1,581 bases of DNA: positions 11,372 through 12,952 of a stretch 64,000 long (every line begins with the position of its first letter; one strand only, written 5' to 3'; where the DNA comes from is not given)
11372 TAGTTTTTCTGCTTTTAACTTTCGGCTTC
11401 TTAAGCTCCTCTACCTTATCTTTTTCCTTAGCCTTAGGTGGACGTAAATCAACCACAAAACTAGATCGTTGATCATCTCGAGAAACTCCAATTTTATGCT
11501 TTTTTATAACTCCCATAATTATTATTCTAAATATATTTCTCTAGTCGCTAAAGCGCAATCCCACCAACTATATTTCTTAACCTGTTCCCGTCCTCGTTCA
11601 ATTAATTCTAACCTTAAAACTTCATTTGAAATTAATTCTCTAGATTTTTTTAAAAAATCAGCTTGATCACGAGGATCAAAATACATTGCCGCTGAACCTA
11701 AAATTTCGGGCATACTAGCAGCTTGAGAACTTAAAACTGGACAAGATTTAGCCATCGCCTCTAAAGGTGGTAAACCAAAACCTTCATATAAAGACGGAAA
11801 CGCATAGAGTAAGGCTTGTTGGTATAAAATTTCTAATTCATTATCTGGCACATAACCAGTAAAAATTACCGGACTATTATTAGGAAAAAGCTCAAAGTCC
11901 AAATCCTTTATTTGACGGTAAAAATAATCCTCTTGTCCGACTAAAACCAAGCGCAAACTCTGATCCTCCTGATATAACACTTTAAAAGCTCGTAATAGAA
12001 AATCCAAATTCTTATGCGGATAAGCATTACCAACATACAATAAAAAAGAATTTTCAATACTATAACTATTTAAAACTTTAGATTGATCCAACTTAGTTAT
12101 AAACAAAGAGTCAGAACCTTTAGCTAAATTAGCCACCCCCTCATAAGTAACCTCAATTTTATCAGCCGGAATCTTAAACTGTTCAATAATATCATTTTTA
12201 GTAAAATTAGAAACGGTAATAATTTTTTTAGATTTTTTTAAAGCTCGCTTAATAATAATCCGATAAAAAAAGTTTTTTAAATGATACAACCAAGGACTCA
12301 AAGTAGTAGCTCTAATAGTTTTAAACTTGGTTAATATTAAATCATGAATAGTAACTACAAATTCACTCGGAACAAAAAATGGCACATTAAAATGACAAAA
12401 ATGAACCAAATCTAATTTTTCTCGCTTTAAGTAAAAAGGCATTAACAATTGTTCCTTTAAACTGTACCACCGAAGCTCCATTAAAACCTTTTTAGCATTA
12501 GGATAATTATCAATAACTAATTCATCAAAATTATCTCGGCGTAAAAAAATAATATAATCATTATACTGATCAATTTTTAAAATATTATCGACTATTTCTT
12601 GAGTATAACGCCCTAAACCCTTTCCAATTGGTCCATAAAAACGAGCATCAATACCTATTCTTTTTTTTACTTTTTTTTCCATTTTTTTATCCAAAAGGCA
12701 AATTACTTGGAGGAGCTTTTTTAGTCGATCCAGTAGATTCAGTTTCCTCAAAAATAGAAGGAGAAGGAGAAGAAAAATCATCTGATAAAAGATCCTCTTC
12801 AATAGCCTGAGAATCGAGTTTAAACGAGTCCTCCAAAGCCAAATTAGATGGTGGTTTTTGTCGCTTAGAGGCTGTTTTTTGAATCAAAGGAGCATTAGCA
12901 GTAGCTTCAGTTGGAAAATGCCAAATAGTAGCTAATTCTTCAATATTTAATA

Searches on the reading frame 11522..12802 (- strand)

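Call 72: search_protein_families(library=pfam, proteins=[window:11522-12802:-], max_evalue=0.001)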
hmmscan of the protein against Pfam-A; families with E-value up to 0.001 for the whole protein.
window:11522-12802:- (426 aa): 5 families
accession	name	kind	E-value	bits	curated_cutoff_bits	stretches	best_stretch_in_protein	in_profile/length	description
PF00534.26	Glycos_transf_1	-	8.8e-32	110.4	26.4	1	251-406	15-171/172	Glycosyl transferases group 1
PF13692.12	Glyco_trans_1_4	-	4.4e-26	92.3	27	1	254-393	4-142/142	Glycosyl transferases group 1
PF13439.12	Glyco_transf_4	-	4.7e-13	49.9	28.5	1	90-223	30-166/170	Glycosyltransferase Family 4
PF20706.3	GT4-conflict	-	7.3e-08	32.2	26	1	254-368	200-320/385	Family 4 Glycosyltransferase in conflict systems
PF13524.12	Glyco_trans_1_2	-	9.5e-05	22.8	25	1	306-411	27-132/144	Glycosyl transferase-like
